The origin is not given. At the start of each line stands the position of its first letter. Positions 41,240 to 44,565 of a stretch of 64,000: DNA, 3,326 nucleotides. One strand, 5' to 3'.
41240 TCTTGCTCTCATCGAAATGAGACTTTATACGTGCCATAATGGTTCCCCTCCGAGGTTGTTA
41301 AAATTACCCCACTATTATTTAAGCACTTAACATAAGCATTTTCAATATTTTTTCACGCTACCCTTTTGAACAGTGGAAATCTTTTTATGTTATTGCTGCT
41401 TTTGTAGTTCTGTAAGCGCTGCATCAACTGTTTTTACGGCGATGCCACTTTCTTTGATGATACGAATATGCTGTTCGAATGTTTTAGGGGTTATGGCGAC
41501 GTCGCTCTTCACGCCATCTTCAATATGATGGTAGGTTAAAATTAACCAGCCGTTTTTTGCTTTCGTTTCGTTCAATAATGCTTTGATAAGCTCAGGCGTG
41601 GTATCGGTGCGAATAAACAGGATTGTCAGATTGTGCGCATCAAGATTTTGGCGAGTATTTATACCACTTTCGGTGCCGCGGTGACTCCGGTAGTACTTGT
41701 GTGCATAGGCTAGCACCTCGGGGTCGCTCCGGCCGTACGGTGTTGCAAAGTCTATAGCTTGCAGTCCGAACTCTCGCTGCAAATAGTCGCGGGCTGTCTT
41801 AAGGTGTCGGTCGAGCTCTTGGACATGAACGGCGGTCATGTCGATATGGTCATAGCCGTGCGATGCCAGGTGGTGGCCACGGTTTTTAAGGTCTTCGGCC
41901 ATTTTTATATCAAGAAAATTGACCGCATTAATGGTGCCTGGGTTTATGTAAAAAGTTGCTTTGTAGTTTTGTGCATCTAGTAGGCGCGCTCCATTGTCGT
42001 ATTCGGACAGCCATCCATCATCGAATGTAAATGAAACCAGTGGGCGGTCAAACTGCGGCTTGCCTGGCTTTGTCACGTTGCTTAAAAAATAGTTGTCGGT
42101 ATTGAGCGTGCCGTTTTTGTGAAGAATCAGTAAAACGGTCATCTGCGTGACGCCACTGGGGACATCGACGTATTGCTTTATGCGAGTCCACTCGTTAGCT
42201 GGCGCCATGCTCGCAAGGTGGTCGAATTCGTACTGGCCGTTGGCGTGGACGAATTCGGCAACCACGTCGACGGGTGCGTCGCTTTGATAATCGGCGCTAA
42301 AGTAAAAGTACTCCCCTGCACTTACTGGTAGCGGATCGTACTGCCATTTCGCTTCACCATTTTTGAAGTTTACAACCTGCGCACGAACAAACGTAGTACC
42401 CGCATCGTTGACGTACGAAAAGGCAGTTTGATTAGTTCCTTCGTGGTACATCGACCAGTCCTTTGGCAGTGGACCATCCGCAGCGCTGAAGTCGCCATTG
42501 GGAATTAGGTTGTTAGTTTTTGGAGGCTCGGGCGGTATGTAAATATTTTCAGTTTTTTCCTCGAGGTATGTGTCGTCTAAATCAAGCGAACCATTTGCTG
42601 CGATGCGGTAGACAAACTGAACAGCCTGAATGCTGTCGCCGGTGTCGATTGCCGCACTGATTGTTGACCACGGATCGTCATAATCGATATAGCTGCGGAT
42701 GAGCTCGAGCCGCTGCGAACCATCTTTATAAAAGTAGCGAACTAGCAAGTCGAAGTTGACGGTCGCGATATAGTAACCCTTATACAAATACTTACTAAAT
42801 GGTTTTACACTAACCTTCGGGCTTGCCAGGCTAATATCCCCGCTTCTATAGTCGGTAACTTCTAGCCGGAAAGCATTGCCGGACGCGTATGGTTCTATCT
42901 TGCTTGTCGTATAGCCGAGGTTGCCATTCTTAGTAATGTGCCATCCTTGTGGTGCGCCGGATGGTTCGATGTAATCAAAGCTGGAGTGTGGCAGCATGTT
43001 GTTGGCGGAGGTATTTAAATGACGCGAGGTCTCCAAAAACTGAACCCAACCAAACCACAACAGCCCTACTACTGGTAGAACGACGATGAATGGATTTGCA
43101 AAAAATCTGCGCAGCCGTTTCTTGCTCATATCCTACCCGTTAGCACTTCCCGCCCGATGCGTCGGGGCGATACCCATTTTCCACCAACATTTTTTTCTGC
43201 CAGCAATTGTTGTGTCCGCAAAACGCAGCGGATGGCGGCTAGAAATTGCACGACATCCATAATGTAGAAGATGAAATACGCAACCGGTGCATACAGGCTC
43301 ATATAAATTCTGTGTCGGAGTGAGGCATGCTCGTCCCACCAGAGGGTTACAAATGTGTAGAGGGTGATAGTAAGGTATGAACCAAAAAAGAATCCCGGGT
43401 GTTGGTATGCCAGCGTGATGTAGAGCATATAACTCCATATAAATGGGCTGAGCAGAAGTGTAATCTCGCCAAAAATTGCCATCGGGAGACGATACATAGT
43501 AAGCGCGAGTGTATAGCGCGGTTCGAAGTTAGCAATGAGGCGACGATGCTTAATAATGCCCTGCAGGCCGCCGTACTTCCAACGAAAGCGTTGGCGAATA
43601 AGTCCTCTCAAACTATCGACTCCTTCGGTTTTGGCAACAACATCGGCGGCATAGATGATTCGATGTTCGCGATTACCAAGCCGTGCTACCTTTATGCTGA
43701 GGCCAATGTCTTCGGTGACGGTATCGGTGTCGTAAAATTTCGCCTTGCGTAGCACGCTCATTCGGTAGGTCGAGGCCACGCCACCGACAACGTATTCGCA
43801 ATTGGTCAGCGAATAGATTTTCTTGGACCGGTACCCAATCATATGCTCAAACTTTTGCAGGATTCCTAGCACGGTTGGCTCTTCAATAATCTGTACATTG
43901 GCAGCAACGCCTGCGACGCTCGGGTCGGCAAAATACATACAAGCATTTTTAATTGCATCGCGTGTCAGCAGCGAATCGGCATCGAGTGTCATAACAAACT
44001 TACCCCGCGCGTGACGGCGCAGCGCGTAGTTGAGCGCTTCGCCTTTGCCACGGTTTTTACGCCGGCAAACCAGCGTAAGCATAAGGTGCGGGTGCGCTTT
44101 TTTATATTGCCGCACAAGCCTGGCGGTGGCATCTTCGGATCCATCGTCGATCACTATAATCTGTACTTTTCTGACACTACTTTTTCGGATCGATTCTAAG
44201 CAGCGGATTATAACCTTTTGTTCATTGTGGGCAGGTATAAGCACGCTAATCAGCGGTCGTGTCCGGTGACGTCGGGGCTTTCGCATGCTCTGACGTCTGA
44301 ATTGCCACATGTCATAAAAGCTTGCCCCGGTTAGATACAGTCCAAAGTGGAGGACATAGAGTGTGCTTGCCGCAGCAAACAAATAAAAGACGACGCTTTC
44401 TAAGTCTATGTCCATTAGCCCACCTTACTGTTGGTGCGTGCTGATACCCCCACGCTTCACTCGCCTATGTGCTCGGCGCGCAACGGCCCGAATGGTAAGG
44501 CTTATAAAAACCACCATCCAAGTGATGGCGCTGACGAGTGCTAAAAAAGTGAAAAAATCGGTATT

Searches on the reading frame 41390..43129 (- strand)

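Call 12: search_protein_families(library=pfam, proteins=[window:41390-43129:-], max_evalue=0.001)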
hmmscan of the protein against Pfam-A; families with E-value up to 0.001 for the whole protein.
window:41390-43129:- (579 aa): 1 family
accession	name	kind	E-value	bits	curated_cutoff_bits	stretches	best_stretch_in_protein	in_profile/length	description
PF01522.26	Polysacc_deac_1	-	5.1e-18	65.7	23.1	1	360-478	4-118/124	Polysaccharide deacetylase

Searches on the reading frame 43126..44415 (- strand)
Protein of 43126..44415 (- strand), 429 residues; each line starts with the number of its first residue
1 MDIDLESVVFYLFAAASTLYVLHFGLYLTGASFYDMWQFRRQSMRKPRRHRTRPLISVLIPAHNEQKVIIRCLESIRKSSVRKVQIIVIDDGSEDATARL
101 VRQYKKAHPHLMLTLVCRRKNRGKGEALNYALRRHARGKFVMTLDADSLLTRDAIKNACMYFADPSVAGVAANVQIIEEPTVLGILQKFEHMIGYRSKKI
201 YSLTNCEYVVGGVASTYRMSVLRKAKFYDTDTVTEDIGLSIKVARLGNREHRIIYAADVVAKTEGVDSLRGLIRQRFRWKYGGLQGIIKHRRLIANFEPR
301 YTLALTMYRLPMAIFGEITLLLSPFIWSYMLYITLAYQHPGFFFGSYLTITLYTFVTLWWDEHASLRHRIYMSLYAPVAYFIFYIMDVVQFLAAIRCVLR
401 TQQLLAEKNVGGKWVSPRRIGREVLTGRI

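Call 12: search_protein_families(library=pfam, proteins=[window:43126-44415:-], max_evalue=0.001)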
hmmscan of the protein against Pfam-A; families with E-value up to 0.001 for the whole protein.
window:43126-44415:- (429 aa): 5 families
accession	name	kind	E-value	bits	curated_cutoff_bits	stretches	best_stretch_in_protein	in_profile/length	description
PF00535.33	Glycos_transf_2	-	6.4e-28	98.2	23.3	1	57-222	1-164/168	Glycosyl transferase family 2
PF13641.12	Glyco_tranf_2_3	-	5.4e-25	89.2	27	1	56-282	3-230/230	Glycosyltransferase like family 2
PF13632.12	Glyco_trans_2_3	-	1.9e-15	57.6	27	1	140-337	1-195/198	Glycosyl transferase family group 2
PF13704.12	Glyco_tranf_2_4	-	7.3e-08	33.2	27.5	1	64-153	2-87/98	Glycosyl transferase family 2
PF10111.15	Glyco_tranf_2_2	-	0.00015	21.8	27.3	1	57-157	1-101/276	Glycosyltransferase like family 2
